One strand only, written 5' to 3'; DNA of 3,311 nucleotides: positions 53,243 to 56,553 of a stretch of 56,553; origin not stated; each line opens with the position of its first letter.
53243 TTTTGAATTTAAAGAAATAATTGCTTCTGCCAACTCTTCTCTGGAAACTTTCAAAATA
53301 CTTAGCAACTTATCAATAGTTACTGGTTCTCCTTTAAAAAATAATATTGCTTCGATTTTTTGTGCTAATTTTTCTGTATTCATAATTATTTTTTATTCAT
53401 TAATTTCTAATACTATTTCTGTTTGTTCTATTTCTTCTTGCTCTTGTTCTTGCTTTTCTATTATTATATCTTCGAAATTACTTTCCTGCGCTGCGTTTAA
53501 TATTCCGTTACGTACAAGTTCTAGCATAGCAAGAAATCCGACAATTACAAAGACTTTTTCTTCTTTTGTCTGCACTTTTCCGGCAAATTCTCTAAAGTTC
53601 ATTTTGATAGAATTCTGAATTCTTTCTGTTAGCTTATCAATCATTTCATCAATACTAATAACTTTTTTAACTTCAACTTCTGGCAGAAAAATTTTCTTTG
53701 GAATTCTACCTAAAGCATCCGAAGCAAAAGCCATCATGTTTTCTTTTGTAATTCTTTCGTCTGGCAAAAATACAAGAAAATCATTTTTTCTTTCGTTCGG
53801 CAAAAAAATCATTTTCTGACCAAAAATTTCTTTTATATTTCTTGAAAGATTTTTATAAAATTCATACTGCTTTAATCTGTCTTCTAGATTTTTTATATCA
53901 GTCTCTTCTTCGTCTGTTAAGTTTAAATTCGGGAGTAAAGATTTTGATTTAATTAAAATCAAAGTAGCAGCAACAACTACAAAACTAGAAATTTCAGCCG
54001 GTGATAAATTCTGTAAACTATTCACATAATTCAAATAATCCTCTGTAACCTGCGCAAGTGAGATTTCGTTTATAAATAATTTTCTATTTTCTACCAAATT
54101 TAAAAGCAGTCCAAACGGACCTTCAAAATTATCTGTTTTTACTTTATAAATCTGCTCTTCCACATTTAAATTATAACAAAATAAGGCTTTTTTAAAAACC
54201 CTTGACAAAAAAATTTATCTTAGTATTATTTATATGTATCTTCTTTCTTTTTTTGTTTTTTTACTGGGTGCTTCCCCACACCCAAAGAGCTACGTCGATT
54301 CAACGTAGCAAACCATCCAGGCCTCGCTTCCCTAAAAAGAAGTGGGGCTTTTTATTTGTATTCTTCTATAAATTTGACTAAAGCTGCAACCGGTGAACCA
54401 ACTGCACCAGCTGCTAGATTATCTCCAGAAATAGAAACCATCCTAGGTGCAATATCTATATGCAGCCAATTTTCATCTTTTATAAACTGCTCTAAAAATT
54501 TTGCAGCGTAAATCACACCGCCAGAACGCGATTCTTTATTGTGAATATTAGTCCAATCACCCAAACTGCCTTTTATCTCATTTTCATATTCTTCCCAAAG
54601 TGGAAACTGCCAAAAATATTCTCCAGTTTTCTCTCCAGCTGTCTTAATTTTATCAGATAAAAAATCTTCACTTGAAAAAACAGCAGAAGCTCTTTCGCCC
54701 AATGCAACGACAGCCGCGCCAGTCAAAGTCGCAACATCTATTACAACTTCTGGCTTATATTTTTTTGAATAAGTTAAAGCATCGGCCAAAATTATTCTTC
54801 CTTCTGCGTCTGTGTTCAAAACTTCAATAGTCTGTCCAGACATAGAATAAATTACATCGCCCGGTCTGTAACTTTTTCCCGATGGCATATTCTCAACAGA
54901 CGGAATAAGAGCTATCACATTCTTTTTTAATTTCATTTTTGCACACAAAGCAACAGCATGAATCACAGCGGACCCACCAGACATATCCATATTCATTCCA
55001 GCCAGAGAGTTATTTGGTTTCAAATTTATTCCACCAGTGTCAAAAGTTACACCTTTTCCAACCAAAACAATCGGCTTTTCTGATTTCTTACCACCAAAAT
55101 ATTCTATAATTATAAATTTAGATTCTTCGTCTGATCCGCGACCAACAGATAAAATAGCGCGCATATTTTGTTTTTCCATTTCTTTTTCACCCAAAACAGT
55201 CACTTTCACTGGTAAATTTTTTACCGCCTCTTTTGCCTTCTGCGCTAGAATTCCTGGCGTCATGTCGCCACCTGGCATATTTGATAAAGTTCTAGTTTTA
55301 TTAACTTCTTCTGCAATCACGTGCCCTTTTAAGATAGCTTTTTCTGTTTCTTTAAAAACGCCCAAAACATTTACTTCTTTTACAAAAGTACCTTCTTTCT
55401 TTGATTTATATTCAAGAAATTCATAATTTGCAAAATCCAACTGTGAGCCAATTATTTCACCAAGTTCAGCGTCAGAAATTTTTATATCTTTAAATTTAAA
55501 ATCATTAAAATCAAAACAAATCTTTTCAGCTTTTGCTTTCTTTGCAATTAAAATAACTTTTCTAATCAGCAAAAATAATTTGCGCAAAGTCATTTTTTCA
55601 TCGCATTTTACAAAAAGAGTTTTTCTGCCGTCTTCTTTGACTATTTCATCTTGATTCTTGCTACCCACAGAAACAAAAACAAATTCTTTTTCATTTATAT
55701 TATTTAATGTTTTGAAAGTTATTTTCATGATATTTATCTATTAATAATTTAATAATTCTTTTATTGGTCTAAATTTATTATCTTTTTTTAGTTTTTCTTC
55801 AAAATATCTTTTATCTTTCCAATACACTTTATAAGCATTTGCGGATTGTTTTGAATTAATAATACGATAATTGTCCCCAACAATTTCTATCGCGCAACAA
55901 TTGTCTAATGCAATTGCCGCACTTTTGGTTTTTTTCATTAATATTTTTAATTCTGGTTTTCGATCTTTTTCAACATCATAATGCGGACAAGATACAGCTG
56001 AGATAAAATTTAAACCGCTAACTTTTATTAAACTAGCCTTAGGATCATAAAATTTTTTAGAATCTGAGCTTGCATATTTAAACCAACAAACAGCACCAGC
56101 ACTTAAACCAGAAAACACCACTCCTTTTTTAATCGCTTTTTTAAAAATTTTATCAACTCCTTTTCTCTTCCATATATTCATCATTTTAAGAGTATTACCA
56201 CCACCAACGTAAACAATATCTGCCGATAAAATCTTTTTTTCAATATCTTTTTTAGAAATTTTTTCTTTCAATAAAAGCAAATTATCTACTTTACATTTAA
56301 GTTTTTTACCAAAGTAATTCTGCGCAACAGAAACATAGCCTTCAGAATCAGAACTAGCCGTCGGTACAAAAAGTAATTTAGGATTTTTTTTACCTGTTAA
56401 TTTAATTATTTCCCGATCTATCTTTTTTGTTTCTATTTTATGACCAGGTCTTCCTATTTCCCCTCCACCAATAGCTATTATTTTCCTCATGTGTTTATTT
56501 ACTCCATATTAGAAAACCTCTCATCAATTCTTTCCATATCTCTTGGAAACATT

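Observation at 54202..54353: ~115-nt sRNA candidate divergent from scpA and convergent with pepA, strand assigned by G-U asymmetry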

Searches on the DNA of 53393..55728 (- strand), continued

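Call 66: search_rna_families(sources=[L005, L013, L031, L020, L027, L028, L006, L021, L018, L029, L003, L011, L016], threshold=gathering)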
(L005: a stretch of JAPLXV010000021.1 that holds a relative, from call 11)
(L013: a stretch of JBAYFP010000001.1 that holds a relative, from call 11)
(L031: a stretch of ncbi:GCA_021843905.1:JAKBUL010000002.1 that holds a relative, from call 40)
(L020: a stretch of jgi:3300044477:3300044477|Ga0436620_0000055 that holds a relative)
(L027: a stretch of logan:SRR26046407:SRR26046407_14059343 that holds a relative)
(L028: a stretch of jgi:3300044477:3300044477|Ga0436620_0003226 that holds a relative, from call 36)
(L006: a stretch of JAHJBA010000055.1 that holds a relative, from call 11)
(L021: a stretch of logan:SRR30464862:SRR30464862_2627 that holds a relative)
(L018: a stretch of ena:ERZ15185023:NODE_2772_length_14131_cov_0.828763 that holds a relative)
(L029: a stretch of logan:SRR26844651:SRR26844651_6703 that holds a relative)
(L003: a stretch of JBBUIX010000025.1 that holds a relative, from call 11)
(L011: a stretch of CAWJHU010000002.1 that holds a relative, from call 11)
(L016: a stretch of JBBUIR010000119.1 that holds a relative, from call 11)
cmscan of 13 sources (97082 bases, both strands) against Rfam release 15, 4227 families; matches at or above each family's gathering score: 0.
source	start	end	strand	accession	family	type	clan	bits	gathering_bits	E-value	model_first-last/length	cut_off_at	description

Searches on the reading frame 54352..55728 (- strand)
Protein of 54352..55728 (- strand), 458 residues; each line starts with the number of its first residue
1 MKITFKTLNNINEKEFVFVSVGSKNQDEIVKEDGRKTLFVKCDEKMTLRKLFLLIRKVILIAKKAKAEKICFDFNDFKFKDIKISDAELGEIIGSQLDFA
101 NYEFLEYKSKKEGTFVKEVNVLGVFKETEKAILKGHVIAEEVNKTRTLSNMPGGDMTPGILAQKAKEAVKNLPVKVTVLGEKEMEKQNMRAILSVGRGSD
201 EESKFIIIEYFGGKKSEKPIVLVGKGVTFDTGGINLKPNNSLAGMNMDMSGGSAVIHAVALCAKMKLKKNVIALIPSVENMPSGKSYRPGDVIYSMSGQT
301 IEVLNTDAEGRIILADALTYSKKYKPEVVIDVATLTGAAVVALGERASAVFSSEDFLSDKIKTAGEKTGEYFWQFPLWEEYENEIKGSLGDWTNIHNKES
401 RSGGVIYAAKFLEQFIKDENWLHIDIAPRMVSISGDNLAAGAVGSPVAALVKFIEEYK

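Call 10: search_protein_families(library=pfam, proteins=[window:54352-55728:-])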
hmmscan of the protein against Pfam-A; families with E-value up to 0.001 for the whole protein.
window:54352-55728:- (458 aa): 1 family
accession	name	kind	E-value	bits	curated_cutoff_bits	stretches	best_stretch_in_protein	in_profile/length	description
PF00883.26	Peptidase_M17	-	3.8e-113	378.3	25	1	144-451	2-310/310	Cytosol aminopeptidase family, catalytic domain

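Call 11: find_related_loci(query=window:54352-55728:-, collection=genome_contigs, flank=4000)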
Query window:54352-55728:- (458 aa) in genome_contigs; peptide patterns used: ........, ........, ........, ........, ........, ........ (x = any residue, [..] = any of these).
138 stretches matched a pattern; 16 encode a relative of the query (tblastn E <= 1e-3); 16 distinct loci.
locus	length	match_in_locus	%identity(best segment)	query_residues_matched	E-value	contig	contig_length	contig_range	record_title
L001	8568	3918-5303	76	1-458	0e+0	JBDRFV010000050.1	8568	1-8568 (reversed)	MAG: Patescibacteria group bacterium isolate MEGAHIT-group-1.391 k141_614896, whole genome shotgun sequence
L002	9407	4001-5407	74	1-458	0e+0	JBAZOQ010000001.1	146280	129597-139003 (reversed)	MAG: Candidatus Paceibacterota bacterium isolate SO_2017_SWC_1 scaffold_137_c1_LP-4_2017, whole genome shotgun sequence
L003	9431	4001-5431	72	1-458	0e+0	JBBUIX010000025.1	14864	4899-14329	MAG: Patescibacteria group bacterium isolate H43-bin140_1 H43_bin140_1_000000000025, whole genome shotgun sequence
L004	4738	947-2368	72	1-458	0e+0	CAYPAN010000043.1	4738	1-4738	MAG TPA_asm: uncultured Candidatus Saccharibacteria bacterium isolate binchicken_co241_293 genome assembly, contig: NODE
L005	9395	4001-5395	71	1-456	0e+0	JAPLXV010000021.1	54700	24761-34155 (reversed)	MAG: Candidatus Nomurabacteria bacterium isolate LacPavin_0419_WC90_MAG_34_11 LacPavin_0419_WC90_scaffold_15977, whole g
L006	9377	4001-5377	72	1-455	0e+0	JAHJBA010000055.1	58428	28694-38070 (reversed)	MAG: Patescibacteria group bacterium isolate Modern_marine.mb.233 Modern_marine.mb.233_k141_2359933, whole genome shotgu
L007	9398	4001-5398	72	1-458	0e+0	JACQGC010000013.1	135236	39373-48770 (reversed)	MAG: Candidatus Nomurabacteria bacterium isolate NC_groundwater_1063_Pr2_B-0.1um_42_14 rattlesnake_spring_18_scaffold_14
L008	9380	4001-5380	69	1-458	0e+0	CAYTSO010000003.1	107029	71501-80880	MAG TPA_asm: uncultured Candidatus Saccharibacteria bacterium isolate SRP319275_co4_162 genome assembly, contig: NODE_86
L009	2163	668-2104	69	1-457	0e+0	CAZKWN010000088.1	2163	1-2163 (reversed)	MAG TPA_asm: uncultured Candidatus Saccharibacteria bacterium isolate binchicken_co241_364 genome assembly, contig: NODE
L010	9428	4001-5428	70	1-457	0e+0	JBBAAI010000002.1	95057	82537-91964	MAG: Candidatus Paceibacterota bacterium isolate SO_2017_GW3_38 scaffold_233_c1_OW296A_2017, whole genome shotgun sequen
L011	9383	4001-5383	74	1-457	0e+0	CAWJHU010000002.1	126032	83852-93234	MAG: Candidatus Nomurabacteria bacterium isolate MFD03726.bin.1.76 genome assembly, contig: contig_78998, whole genome s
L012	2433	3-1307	72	40-458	0e+0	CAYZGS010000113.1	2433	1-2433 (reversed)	MAG TPA_asm: uncultured Candidatus Saccharibacteria bacterium isolate SRP062349_co1_62 genome assembly, contig: NODE_250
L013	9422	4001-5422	71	1-458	0e+0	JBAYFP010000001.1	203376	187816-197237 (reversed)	MAG: Candidatus Paceibacterota bacterium isolate SO_2016_GW1_104 scaffold00128_OW334_2016, whole genome shotgun sequence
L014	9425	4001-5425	71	1-458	0e+0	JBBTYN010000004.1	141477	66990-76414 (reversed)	MAG: Patescibacteria group bacterium isolate H41-bin112_1 H41_bin112_1_000000000004, whole genome shotgun sequence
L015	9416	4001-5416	71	1-458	0e+0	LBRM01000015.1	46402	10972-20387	MAG: Candidatus Nomurabacteria bacterium GW2011_GWA1_36_15 US05_C0015, whole genome shotgun sequence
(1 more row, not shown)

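Call 35: find_homologous_proteins(query=window:54352-55728:-, max_evalue=1e-150)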
Query window:54352-55728:- (458 aa): 351 proteins with E <= 1e-150 among 8000 candidates; the best 120 are listed.
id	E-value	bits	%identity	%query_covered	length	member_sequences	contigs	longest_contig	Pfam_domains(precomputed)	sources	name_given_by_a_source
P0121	1.4e-277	938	93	100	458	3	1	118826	PF00883.27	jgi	jgi:leucyl aminopeptidase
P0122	1.2e-266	902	90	100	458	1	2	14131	PF00883.27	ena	-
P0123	2.5e-239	812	80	100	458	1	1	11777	PF00883.27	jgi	jgi:leucyl aminopeptidase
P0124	1.1e-235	800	78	100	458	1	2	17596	PF00883.27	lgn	-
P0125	1.7e-227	773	78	100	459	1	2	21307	PF00883.27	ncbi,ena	-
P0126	5.6e-227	772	76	100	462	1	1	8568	PF00883.27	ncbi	ncbi:MAG: leucyl aminopeptidase family protein [Patescibacteria group bacterium]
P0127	1.8e-226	770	77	100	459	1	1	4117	PF00883.27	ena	-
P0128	1.3e-223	761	75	100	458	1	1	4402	PF00883.27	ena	-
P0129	4.9e-222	755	74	100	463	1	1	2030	PF00883.27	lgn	-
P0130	2.7e-221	753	75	100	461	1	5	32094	PF00883.27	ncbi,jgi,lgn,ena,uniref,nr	ncbi:leucyl aminopeptidase [Candidatus Nomurabacteria bacterium CG_4_9_14_0_2_um_filter_32_10]|unire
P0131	1.7e-220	750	75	100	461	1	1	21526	PF00883.27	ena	-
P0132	1.8e-220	750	75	100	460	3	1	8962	PF00883.27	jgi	jgi:leucyl aminopeptidase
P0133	2.5e-220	750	75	100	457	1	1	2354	PF00883.27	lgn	-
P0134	7.5e-220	748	74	99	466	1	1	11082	PF00883.27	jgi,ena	-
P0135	8.1e-220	748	75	100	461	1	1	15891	PF00883.27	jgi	-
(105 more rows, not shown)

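Call 36: find_encoding_contigs(protein=P0123, flank=4000, max_places=3)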
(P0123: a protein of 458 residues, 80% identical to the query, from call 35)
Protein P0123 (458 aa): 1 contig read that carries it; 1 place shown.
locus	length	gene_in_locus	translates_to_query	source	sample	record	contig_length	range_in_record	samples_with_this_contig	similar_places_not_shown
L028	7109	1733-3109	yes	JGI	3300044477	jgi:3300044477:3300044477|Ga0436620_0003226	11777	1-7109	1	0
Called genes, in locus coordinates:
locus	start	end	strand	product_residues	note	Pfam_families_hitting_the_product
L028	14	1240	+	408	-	PF01336:tRNA_anti-codon (weak), PF00152:tRNA-synt_2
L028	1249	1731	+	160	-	PF00293:NUDIX, PF14815:NUDIX_4 (weak)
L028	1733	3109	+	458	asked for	PF00883:Peptidase_M17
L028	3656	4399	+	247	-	PF02616:SMC_ScpA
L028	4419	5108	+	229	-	PF04079:SMC_ScpB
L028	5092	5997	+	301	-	PF00768:Peptidase_S11, PF13354:Beta-lactamase2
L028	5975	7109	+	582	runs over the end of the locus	-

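Call 40: find_encoding_contigs(protein=P0125, flank=3000, max_places=4)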
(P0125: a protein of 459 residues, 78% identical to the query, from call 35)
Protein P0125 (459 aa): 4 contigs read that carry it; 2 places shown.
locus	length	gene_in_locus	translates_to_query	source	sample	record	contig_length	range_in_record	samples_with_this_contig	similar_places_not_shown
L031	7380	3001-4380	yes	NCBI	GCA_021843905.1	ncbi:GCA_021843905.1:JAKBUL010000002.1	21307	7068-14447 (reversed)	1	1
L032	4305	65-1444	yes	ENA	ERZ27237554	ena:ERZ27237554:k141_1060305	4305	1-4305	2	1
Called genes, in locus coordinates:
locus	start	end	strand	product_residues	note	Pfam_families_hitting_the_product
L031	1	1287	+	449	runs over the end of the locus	PF01336:tRNA_anti-codon, PF00152:tRNA-synt_2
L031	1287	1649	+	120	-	PF01687:Flavokinase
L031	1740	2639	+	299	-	PF00892:EamA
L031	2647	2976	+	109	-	PF01329:Pterin_4a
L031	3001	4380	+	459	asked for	PF00883:Peptidase_M17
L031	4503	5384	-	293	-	-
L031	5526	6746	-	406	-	PF00083:Sugar_tr, PF07690:MFS_1, PF12832:MFS_1_like, PF07690:MFS_1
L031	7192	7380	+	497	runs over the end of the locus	PF00005:ABC_tran, PF02463:SMC_N (faint), PF13191:AAA_16 (faint), PF13401:AAA_22 (faint), PF13304:AAA_21 (weak), PF00005:ABC_tran, PF20720:nSTAND3 (weak), PF13304:AAA_21 (weak), +3 more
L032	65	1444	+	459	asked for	PF00883:Peptidase_M17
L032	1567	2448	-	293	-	-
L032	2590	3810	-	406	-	PF07690:MFS_1, PF12832:MFS_1_like, PF00083:Sugar_tr, PF07690:MFS_1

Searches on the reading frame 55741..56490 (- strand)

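Call 10: search_protein_families(library=pfam, proteins=[window:55741-56490:-])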
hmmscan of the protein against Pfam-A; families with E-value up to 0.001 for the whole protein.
window:55741-56490:- (249 aa): 1 family
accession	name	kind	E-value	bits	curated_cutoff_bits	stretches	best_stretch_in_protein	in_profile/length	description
PF03575.23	Peptidase_S51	-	2.5e-47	161.7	23.9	1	5-211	2-206/206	Peptidase family S51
